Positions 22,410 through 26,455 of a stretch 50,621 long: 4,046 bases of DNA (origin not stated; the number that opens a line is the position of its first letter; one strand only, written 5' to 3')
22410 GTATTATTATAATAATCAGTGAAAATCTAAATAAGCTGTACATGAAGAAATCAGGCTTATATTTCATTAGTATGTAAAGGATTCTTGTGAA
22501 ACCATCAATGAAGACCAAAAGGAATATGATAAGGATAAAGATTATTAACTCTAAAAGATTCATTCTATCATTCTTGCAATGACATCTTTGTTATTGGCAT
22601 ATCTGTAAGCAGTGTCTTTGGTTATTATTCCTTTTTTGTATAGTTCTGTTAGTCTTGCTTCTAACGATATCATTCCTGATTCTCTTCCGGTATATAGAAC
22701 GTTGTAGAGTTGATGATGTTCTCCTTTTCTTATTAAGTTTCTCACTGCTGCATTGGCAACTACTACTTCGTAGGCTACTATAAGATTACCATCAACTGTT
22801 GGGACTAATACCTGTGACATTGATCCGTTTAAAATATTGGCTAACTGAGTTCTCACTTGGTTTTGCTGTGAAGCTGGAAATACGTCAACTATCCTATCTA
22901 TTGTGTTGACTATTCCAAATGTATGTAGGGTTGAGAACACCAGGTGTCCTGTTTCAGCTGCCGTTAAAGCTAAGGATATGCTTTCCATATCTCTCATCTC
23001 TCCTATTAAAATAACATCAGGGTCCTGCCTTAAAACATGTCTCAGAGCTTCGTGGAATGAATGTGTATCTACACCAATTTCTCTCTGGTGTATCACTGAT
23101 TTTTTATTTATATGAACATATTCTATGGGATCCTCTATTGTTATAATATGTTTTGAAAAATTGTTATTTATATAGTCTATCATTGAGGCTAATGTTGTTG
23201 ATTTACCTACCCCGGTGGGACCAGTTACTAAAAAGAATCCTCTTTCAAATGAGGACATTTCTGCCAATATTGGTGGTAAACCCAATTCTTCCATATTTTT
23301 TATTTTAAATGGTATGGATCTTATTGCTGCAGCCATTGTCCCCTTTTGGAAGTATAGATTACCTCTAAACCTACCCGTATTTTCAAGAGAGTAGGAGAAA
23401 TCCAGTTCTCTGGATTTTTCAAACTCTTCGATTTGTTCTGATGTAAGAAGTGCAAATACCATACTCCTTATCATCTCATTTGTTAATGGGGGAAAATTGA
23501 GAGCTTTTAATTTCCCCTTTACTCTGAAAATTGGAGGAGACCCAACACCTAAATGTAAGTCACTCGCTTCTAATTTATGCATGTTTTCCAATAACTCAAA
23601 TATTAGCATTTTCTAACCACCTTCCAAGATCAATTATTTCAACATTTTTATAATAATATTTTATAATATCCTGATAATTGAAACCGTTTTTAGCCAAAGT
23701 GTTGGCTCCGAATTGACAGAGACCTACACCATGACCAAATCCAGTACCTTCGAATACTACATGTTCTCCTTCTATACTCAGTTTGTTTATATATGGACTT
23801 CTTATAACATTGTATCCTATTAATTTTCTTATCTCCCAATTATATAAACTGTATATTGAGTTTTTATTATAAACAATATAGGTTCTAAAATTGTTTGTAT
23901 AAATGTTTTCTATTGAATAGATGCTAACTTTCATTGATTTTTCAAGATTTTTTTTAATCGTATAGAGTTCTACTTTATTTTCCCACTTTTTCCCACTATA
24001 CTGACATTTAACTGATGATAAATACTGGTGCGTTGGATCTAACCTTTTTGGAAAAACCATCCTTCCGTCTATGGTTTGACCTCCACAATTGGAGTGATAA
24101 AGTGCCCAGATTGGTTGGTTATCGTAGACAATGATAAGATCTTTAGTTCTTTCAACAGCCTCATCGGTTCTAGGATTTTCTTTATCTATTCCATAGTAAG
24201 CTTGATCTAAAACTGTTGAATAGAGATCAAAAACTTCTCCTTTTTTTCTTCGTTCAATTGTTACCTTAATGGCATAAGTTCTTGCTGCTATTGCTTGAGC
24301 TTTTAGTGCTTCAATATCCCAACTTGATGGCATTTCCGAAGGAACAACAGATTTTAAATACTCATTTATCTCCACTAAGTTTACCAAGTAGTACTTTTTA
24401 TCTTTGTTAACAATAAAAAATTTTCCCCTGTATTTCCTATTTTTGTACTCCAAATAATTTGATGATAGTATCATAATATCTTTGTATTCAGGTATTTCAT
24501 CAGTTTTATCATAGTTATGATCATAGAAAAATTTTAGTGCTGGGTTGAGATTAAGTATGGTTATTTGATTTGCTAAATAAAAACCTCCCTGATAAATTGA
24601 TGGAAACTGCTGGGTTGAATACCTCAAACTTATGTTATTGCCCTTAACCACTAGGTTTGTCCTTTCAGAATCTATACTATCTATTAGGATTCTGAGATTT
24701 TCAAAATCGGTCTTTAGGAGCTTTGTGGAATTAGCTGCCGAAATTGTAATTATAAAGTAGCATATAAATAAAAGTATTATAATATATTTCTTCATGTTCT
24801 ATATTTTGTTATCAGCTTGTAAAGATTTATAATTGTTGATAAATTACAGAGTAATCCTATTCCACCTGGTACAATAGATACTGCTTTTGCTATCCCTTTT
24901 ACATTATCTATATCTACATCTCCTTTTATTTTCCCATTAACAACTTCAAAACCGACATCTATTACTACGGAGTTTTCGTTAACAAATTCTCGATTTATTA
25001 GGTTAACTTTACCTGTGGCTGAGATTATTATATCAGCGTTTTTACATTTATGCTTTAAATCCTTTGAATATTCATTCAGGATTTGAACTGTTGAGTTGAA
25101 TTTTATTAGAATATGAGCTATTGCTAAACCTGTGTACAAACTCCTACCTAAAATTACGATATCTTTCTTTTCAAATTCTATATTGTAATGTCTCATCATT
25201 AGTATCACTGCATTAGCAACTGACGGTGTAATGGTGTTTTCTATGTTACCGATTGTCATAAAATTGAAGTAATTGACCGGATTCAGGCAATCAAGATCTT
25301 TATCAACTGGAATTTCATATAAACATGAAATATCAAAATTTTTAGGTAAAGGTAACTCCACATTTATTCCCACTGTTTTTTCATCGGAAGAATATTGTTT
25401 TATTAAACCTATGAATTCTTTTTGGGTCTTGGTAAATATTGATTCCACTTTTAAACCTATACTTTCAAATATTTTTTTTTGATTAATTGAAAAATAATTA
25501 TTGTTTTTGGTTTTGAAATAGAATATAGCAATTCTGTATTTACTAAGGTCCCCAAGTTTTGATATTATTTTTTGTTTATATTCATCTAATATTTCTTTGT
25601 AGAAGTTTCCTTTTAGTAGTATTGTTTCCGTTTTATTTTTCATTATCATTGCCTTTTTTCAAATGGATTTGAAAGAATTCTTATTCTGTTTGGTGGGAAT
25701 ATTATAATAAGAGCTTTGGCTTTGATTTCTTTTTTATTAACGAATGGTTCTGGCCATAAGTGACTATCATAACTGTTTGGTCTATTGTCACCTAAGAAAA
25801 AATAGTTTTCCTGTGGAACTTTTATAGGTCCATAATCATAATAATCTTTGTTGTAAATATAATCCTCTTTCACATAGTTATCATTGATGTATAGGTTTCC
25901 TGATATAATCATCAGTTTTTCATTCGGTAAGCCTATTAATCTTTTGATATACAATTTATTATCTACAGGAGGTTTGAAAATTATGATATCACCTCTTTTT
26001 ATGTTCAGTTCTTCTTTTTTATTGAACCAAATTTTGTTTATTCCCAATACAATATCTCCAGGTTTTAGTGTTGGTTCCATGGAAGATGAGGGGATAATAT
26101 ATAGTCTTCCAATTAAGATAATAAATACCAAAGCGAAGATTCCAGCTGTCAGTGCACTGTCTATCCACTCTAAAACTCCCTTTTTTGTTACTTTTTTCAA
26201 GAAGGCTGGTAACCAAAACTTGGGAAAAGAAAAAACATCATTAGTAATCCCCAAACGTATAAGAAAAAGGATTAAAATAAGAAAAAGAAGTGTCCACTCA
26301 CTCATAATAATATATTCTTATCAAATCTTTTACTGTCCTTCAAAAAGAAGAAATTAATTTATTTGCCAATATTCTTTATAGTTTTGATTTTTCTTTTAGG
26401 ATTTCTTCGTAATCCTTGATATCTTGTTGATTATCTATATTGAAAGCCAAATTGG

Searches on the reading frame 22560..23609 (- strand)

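Call 17: search_protein_families(library=pfam, proteins=[window:22560-23609:-], max_evalue=0.000001)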
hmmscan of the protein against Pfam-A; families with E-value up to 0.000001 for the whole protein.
window:22560-23609:- (349 aa): 1 family
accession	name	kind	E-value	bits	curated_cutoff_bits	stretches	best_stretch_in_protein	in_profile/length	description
PF00437.27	T2SSE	-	1.6e-42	145.9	24.9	1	106-275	121-284/370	Type II/IV secretion system protein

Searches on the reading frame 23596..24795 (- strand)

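Call 17: search_protein_families(library=pfam, proteins=[window:23596-24795:-], max_evalue=0.000001)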
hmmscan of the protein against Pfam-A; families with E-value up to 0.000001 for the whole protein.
window:23596-24795:- (399 aa): 1 family
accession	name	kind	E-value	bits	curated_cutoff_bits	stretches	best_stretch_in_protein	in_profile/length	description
PF08486.15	SpoIID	-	1.2e-26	93.6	23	1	132-224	2-97/97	Stage II sporulation protein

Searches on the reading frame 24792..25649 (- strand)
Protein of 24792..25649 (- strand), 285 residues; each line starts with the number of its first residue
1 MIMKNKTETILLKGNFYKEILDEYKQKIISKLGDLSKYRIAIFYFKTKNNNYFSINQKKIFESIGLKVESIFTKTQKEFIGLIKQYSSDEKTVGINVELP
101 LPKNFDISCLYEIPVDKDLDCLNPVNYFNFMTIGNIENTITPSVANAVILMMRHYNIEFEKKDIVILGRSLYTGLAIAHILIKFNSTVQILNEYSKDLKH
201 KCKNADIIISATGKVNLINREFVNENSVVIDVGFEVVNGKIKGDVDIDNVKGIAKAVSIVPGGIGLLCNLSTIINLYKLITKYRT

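Call 17: search_protein_families(library=pfam, proteins=[window:24792-25649:-], max_evalue=0.000001)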
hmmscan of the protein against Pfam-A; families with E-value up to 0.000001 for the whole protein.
window:24792-25649:- (285 aa): 2 families
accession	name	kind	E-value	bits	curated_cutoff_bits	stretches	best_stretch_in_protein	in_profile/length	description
PF02882.25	THF_DHG_CYH_C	-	3.9e-38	130.7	27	1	133-281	8-157/160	Tetrahydrofolate dehydrogenase/cyclohydrolase, NAD(P)-binding domain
PF00763.28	THF_DHG_CYH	-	2.4e-07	31.5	32.8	1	18-120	8-115/115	Tetrahydrofolate dehydrogenase/cyclohydrolase, catalytic domain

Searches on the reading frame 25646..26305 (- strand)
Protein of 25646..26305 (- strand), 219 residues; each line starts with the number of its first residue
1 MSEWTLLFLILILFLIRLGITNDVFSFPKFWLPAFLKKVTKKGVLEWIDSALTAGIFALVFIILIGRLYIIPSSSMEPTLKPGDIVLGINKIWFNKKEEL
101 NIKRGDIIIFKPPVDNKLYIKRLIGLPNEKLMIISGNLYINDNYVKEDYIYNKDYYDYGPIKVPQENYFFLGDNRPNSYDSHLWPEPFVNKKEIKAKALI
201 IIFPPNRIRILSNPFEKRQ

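Call 17: search_protein_families(library=pfam, proteins=[window:25646-26305:-], max_evalue=0.000001)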
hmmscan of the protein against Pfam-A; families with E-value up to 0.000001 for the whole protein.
window:25646-26305:- (219 aa): 1 family
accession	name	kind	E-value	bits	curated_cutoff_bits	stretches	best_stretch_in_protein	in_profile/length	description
PF10502.14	Peptidase_S26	-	6.6e-33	114.5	22.9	1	45-202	2-167/168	Signal peptidase, peptidase S26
